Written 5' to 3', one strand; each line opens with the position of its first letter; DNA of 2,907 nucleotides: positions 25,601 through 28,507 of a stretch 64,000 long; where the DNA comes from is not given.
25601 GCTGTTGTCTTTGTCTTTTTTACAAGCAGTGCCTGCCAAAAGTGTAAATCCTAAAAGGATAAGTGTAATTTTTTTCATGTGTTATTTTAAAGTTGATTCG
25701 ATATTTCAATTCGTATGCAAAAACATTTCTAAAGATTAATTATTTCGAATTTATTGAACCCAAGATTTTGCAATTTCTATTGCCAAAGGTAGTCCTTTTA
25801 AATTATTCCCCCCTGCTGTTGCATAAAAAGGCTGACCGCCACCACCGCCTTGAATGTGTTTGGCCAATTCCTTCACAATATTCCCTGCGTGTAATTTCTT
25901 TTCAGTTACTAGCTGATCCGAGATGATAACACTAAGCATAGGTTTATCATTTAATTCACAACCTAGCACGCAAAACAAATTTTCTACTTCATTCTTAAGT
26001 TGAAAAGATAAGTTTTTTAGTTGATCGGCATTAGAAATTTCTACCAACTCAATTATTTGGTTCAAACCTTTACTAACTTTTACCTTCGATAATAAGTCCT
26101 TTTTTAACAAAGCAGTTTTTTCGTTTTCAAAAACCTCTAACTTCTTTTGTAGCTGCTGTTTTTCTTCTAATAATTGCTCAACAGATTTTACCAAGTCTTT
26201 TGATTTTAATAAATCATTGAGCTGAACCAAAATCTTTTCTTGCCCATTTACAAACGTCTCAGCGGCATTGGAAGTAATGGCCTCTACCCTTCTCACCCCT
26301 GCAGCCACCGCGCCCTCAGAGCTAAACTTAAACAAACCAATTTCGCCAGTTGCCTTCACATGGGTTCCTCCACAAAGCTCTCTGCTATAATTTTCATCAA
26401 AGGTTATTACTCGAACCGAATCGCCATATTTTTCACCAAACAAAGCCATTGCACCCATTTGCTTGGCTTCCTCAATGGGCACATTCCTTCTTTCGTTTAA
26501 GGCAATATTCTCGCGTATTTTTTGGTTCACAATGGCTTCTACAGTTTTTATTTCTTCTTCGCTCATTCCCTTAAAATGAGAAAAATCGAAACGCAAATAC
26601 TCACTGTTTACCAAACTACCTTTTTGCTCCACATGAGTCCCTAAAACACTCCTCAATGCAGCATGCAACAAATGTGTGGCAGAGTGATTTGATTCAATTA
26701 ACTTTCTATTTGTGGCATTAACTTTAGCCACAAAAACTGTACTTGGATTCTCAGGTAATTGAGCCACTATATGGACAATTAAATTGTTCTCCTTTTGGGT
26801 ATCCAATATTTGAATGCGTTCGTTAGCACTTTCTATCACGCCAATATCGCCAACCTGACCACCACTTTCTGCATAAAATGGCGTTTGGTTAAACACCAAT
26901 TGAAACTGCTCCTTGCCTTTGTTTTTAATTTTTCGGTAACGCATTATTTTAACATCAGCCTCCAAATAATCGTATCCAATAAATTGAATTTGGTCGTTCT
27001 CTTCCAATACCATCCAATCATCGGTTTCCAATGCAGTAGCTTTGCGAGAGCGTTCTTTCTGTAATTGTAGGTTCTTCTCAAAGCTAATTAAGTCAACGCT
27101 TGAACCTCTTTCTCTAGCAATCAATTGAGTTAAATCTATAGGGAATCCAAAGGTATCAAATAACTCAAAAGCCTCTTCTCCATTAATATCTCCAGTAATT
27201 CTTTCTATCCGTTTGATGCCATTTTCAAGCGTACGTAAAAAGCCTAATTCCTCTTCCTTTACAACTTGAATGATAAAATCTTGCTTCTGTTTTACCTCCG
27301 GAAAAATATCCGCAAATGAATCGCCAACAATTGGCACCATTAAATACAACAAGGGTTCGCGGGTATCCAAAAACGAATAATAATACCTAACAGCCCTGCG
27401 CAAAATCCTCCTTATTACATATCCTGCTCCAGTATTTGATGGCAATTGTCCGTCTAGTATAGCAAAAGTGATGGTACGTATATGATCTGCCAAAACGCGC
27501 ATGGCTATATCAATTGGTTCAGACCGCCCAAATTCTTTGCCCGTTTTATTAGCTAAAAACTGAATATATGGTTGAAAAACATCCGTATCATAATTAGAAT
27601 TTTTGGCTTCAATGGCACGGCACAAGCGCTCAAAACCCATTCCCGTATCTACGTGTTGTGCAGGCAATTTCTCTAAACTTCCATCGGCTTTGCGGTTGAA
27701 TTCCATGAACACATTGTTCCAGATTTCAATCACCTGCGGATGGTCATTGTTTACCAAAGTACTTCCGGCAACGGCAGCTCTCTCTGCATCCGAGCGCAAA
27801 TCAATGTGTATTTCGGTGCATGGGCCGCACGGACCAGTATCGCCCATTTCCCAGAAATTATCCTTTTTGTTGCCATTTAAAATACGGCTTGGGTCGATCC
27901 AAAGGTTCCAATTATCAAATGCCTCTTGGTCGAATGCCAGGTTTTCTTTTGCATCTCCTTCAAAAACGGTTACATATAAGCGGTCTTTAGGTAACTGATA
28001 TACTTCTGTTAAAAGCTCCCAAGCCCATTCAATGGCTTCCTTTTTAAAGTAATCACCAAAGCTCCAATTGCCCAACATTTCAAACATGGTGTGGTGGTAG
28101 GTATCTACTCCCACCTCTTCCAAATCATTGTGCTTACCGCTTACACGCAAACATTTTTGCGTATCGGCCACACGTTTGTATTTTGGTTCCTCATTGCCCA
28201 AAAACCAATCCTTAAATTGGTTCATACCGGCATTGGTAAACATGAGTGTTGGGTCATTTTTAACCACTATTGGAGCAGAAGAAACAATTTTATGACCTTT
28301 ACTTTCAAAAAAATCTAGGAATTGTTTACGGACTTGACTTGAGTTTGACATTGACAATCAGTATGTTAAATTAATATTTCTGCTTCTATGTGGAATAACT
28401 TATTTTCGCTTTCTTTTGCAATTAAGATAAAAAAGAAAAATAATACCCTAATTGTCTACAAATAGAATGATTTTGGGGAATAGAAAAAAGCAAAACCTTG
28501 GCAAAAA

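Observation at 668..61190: Strongly over-represented DNA word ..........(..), family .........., in intergenic DNA and in several reading frames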

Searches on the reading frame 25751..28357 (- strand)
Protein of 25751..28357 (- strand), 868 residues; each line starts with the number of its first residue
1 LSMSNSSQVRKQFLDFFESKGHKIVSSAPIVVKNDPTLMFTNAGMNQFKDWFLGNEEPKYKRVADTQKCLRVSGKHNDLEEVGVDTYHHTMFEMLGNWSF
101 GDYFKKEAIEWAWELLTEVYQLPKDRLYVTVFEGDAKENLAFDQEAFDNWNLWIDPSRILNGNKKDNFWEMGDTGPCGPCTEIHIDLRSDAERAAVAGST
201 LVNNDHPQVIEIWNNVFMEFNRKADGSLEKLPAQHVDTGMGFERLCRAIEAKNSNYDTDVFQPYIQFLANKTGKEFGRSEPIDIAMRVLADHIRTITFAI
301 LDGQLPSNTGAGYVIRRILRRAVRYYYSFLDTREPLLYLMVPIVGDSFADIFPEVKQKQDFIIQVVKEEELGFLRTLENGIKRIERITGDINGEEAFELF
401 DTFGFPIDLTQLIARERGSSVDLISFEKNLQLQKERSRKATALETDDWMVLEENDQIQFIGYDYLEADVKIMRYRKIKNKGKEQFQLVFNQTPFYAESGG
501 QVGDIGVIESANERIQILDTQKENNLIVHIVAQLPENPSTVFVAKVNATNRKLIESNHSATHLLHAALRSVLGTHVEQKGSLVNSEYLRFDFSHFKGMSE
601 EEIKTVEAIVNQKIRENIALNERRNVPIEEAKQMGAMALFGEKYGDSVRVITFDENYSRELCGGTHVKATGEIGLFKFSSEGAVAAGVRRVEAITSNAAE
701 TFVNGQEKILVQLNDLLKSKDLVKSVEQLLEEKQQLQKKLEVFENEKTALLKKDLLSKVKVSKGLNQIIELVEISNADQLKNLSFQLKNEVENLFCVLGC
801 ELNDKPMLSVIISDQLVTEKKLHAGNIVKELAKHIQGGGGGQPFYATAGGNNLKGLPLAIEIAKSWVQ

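Call 8: search_protein_families(library=ncbifam, proteins=[window:25751-28357:-])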
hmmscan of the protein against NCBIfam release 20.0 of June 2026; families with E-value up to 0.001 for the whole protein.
window:25751-28357:- (868 aa): 4 families
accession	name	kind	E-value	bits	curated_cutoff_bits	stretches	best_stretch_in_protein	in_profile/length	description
TIGR00344.1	alaS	equivalog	4.4e-264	878.7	457.05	1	8-850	1-847/847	alanine--tRNA ligase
NF002436.0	PRK01584.1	equivalog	1.1e-158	529.4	529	2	7-441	4-438/595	alanine--tRNA ligase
TIGR03683.1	A-tRNA_syn_arch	equivalog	3.4e-105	353.2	744.7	2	288-856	330-890/902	alanine--tRNA ligase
NF040865.1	a_tRNA_ed_AlaXM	equivalog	1.8e-26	93.3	300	1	483-692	23-230/234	alanyl-tRNA editing protein AlaXM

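Call 11: find_related_loci(query=window:25751-28357:-, collection=genome_contigs, flank=10000)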
Query window:25751-28357:- (868 aa) in genome_contigs; peptide patterns used: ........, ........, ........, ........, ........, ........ (x = any residue, [..] = any of these).
600 stretches matched a pattern (row limit reached: there are more); 598 encode a relative of the query (tblastn E <= 1e-3); the best 80 are kept; 80 distinct loci.
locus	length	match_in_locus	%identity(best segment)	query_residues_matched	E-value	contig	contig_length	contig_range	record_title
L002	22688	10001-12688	69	6-864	0e+0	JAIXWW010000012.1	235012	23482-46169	MAG: Bacteroidetes bacterium isolate D4_MAG_00032 pond_D4_MAG_00032_000000000007, whole genome shotgun sequence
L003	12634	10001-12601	66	5-867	0e+0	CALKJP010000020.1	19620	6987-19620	MAG: uncultured Bacteroidia bacterium isolate N1_Bin_MAXBIN__135_sub_1 genome assembly, contig: c_000002253533, whole ge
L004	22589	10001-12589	65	6-867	0e+0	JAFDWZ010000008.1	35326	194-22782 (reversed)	MAG: Bacteroidetes bacterium isolate SZAS-1 BACT-AMP-1__8__length-35326, whole genome shotgun sequence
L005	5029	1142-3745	63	1-867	0e+0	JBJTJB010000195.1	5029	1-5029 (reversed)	MAG: Bacteroidota bacterium isolate samp_4312_concoct_386 samp_4312_582441, whole genome shotgun sequence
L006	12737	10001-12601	64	1-868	0e+0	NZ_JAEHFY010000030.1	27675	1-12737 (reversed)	Pedobacter segetis strain SD-b NODE_30_length_27675_cov_43.336836, whole genome shotgun sequence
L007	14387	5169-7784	62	5-867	0e+0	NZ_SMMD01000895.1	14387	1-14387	Fulvivirga aurantia strain RKSG066 Contig_91, whole genome shotgun sequence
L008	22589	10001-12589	64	5-865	0e+0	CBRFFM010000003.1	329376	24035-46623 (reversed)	MAG TPA_asm: uncultured bacterium isolate SRR11839389_maxbin2_10 genome assembly, contig: ERZ27397411.3, whole genome sh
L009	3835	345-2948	63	2-864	0e+0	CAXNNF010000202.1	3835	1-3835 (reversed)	MAG: Bacteroidia bacterium isolate AE-03may19-119 genome assembly, contig: AE-03may19-C56429, whole genome shotgun seque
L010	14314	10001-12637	62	6-867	0e+0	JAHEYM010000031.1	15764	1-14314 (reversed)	MAG: Bacteroidetes bacterium isolate nzgw128 NODE_7298_length_15765_cov_2.862120, whole genome shotgun sequence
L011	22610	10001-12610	64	5-867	0e+0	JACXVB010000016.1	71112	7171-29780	MAG: Sphingobacteriales bacterium isolate JN15.004 scaffold_74, whole genome shotgun sequence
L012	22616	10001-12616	62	5-867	0e+0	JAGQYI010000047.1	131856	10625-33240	MAG: Cyclobacteriaceae bacterium isolate HKST-UBA61 k127_1569642, whole genome shotgun sequence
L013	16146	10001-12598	62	1-867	0e+0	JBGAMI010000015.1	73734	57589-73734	MAG: Cyclobacteriaceae bacterium isolate MAG_MBR_H10.19 MBRH10-19_opera_contig_1472, whole genome shotgun sequence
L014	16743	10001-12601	61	3-867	0e+0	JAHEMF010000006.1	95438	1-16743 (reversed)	MAG: Bacteroidetes bacterium isolate Ww66 NODE_269_length_95438_cov_4.568440, whole genome shotgun sequence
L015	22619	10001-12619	63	1-864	0e+0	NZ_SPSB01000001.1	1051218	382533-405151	Algoriphagus kandeliae strain XY-J91 NODE_1_length_1051218_cov_84.038529, whole genome shotgun sequence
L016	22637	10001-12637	61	2-861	0e+0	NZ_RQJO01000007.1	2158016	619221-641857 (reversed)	Larkinella rosea strain KCTC52004 NODE_1_length_2158016_cov_33.509823, whole genome shotgun sequence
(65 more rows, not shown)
